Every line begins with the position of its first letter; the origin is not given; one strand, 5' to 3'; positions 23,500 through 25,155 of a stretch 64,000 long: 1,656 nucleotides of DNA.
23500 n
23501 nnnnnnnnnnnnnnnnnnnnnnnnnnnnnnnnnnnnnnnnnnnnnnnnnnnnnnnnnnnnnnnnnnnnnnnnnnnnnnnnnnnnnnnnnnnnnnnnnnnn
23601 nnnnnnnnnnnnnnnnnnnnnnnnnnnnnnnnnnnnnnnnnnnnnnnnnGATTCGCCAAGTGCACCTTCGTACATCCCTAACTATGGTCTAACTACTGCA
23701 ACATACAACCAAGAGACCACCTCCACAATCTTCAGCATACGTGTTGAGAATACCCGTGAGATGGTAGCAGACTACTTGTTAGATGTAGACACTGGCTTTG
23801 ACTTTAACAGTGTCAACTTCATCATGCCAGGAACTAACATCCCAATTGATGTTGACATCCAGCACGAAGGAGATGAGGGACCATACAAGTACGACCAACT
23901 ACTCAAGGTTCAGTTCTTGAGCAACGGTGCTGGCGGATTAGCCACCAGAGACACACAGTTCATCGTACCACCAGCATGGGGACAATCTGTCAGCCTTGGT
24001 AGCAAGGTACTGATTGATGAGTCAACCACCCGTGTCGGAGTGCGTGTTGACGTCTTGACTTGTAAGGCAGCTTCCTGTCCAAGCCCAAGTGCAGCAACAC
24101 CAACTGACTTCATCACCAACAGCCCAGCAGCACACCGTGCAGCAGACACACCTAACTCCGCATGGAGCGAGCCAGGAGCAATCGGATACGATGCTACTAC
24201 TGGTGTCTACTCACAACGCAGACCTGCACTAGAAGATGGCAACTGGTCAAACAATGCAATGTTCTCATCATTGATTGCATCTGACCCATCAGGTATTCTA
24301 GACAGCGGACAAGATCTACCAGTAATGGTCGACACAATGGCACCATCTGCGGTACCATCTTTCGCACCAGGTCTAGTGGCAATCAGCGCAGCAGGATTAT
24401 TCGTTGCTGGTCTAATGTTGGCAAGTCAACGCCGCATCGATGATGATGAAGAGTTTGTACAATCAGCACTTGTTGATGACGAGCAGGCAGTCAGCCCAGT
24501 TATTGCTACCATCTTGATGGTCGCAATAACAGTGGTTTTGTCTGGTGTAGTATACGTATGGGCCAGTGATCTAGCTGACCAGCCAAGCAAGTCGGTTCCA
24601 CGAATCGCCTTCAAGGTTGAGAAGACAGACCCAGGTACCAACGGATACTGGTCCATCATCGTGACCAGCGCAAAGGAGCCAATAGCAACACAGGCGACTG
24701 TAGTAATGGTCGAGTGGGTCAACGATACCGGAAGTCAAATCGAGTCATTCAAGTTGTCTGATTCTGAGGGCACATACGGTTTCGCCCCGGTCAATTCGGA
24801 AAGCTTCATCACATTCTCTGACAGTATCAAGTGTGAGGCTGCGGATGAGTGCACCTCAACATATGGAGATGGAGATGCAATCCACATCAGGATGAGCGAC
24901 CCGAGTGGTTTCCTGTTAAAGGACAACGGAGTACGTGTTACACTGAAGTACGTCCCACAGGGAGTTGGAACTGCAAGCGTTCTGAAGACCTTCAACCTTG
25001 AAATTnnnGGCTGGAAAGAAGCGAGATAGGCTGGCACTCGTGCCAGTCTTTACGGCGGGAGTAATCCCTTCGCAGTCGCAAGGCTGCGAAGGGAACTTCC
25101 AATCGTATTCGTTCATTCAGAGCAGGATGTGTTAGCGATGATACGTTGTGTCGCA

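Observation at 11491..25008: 13.6-kb uninterrupted ORF: mosaic giant adhesin (beta-helix + cadherin-like + Tyr-rich segments), probably heavily N-glycosylated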

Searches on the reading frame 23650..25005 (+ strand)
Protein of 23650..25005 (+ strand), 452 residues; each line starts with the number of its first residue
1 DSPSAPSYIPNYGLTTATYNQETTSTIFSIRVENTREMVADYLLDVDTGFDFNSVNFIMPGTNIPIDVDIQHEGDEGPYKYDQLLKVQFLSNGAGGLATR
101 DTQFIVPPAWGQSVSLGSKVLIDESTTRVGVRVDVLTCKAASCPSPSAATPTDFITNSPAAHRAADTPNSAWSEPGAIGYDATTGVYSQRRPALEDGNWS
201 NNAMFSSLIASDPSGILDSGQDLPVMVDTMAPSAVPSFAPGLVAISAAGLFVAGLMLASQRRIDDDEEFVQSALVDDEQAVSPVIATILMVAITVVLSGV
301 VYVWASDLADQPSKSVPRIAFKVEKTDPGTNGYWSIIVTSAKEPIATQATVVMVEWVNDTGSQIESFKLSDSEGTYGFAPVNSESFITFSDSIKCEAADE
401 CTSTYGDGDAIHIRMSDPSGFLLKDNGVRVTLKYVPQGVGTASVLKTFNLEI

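Call 32: search_protein_families(library=pfam, proteins=[window:23650-25005:+], max_evalue=5)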
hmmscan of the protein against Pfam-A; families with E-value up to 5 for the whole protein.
window:23650-25005:+ (452 aa): 1 family
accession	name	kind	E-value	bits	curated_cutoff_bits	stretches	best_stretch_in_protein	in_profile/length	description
PF07790.16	Pilin_N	-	2.4e-10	41.6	25.2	1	279-352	1-71/78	Archaeal Type IV pilin, N-terminal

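Call 43: find_related_loci(query=A1, collection=genome_contigs, flank=10000)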
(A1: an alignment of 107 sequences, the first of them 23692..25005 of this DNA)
Query A1 (438 aa) in genome_contigs; peptide patterns used: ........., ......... (x = any residue, [..] = any of these).
598 stretches matched a pattern (row limit reached: there are more); 529 encode a relative of the query (tblastn E <= 1e-3); the best 80 are kept; 80 distinct loci.
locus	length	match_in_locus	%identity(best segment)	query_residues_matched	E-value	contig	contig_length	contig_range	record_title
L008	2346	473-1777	73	2-438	0e+0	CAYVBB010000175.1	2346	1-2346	MAG TPA_asm: uncultured bacterium isolate SRP077602_co3_428 genome assembly, contig: NODE_116951_length_2346_cov_6.36316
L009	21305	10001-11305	75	2-438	0e+0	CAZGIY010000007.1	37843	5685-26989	MAG TPA_asm: uncultured Candidatus Poseidoniales archaeon isolate SRP077602_co4_765 genome assembly, contig: NODE_1634_l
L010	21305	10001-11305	74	2-438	0e+0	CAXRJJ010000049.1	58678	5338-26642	MAG: Yoonia sp. isolate YZ14D_8.59 genome assembly, contig: k141_707874, whole genome shotgun sequence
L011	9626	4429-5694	48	2-434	4e-106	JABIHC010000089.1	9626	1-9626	MAG: Methanobacteriota archaeon isolate SI053_bin59 k141_67545, whole genome shotgun sequence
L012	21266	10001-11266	45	3-422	1e-103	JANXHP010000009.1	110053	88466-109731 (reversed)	MAG: Candidatus Poseidoniaceae archaeon isolate Bin06_025 c_000001239978, whole genome shotgun sequence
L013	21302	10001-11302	45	3-435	1e-102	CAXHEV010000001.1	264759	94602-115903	MAG TPA_asm: uncultured Candidatus Poseidoniales archaeon isolate SRR12480315_binner12_Refined_19 genome assembly, conti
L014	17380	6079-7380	45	3-434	1e-102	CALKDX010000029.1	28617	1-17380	MAG: Candidatus Poseidoniaceae archaeon isolate S4_Bin_Bin_159_sub_1 genome assembly, contig: c_000000209025, whole geno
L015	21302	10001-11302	45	3-434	3e-102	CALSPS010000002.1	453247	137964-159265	MAG: Candidatus Poseidoniaceae archaeon isolate C_MB351 genome assembly, contig: contig_16463_C_MB351, whole genome shot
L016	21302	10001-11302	45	3-435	1e-101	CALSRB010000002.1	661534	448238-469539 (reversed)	MAG: Candidatus Poseidoniaceae archaeon isolate B_MB87 genome assembly, contig: contig_21783_B_MB87, whole genome shotgu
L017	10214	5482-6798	44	3-434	2e-100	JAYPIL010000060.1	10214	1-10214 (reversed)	MAG: Poseidonia sp. isolate 139577_S178_maxbin_bins.tsv.038 NODE_6728_length_10214_cov_8.871149, whole genome shotgun se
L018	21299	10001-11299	44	3-434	4e-100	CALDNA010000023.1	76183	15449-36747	MAG TPA_asm: uncultured euryarchaeote isolate ERR599035_bin.45_CONCOCT_v1.1_MAG genome assembly, contig: ERZ840559.61, w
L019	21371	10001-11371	43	1-434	9e-100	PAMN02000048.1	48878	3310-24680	MAG: Methanobacteriota archaeon isolate SAT2971 156026, whole genome shotgun sequence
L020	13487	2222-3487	45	3-422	8e-103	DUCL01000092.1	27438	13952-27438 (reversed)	MAG TPA_asm: Candidatus Poseidoniales archaeon isolate UWMA-0328 NODE_2382_length_27438_cov_0.707744, whole genome shotg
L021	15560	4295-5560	45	3-422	3e-99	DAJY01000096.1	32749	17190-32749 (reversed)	MAG TPA_asm: Euryarchaeota archaeon UBA242 UBA242_contig_6311, whole genome shotgun sequence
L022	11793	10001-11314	43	3-434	7e-98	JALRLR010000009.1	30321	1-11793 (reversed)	MAG: Poseidonia sp. isolate JJ.4 NODE_9_length_30321_cov_10.103591, whole genome shotgun sequence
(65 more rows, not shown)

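Call 48: predict_structure(alignment_id=A1)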
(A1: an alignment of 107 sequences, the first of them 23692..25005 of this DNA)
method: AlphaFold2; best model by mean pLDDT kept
length: 438 residues; sequences in the alignment: 107
mean_pLDDT: 80.9   pTM: 0.70
mean pLDDT of the five models: 80.9, 77.0, 76.7, 75.7, 75.2
residues with pLDDT >= 90: 195; 70-90: 123; 50-70: 110; < 50: 10
segments of 3 or more residues with pLDDT < 50: 159-162
pLDDT, mean of each block of 10 residues (from residue 1): 60 70 81 93 93 94 85 94 94 95 95 94 88 91 60 53 59 58 76 88 91 83 53 67 63 54 56 80 80 60 84 85 92 93 94 91 90 93 88 95 90 91 80 87
secondary structure, 60 per line:
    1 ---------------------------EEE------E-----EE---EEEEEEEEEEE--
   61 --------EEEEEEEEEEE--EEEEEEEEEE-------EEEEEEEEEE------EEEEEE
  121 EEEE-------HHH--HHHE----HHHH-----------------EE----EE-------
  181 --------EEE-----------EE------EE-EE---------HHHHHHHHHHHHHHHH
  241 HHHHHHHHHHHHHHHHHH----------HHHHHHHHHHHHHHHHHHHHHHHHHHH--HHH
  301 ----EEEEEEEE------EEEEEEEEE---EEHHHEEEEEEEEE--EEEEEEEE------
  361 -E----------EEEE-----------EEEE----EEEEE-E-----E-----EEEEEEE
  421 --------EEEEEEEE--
elements in order: E28-30 E48-58 E69-79 E82-91 E99-108 E115-124 H145-148 E189-191 H225-258 H269-295 E305-312 E319-327 E336-344 E347-354 E373-376 E388-391 E396-400 E414-420 E429-436

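Call 51: fold_search(model_id=the predicted structure, library=pdb)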
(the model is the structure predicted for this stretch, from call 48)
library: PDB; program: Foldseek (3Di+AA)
matches with E <= 10: 1734; with E <= 0.001: 1
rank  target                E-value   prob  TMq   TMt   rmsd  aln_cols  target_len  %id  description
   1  4pyg_A                6.9e-04  0.97  0.17  0.12  17.1       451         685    7  Transglutaminase2 complexed with GTP (released 2015-02-11)
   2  3cu7_B                1.2e-03  0.97  0.16  0.06  15.5       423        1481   10  Human Complement Component 5 (released 2008-06-10)
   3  8xez_A                1.2e-03  0.63  0.16  0.09  21.6       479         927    9  Cryo-EM structure of integrin ITGAV/ITGB3 complex, conformation 5 (released 2024-12-18)
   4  8cml_E                1.4e-03  0.97  0.17  0.12  14.9       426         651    9  Cryo-EM structure of complement C5 in complex with nanobodies UNbC5-1 and UNbC5-2 (released 2023-09-27)
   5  5f0m_B                1.4e-03  0.69  0.15  0.19  17.2       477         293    7  Structure of retromer VPS26-VPS35 subunits bound to SNX3 and DMT1 (SeMet labeled) (released 2016-12-07)
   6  3cu7_A                1.6e-03  0.96  0.16  0.06  15.5       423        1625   10  Human Complement Component 5 (released 2008-06-10)
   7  8rey_A                1.7e-03  1.00  0.17  0.42   8.3       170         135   18  Cuniculiplasma divulgatum filament (released 2025-01-01)
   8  8syn_C                1.8e-03  0.77  0.15  0.22  22.7       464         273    7  Human VPS35L/VPS29/VPS26C Complex (released 2023-11-01)
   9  9myg                  2.4e-03  1.00  0.17  0.40   8.9       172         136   19  Cryo-EM structure of Natrinema sp. J7-2 Type IV pilus, PilA1 (released 2025-11-26)
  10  8xfg_A                2.7e-03  0.57  0.16  0.10  22.5       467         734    7  Cryo-EM structure of integrin ITGAV, ITGB3 and CYCLO (RGDFK) complex, conformation 1 (released 2024-12-18)
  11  9b4h_A                3.3e-03  0.92  0.19  0.06  16.5       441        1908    6  Chlamydomonas reinhardtii mastigoneme filament (released 2024-04-10)
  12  3pvm_A                4.1e-03  0.94  0.18  0.06  14.3       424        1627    9  Structure of Complement C5 in Complex with CVF (released 2011-01-19)
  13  6rpt_A                4.5e-03  1.00  0.16  0.47   6.6       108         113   11  Structure of tick complement inhibitor CirpT1 complexed with macroglobubulin domain 4 of human complement C5 (released 2020-01-08)
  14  5wab_A                4.5e-03  0.99  0.15  0.10  17.5       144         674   11  Crystal Structure of Bifidobacterium adolescentis GH3 beta-glucosidase (released 2018-04-04)
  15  5hcc_B                4.7e-03  0.91  0.16  0.12  15.2       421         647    9  Ternary complex of human Complement C5 with Ornithodoros moubata OmCI and Dermacentor andersoni RaCI3. (released 2016-03-30)
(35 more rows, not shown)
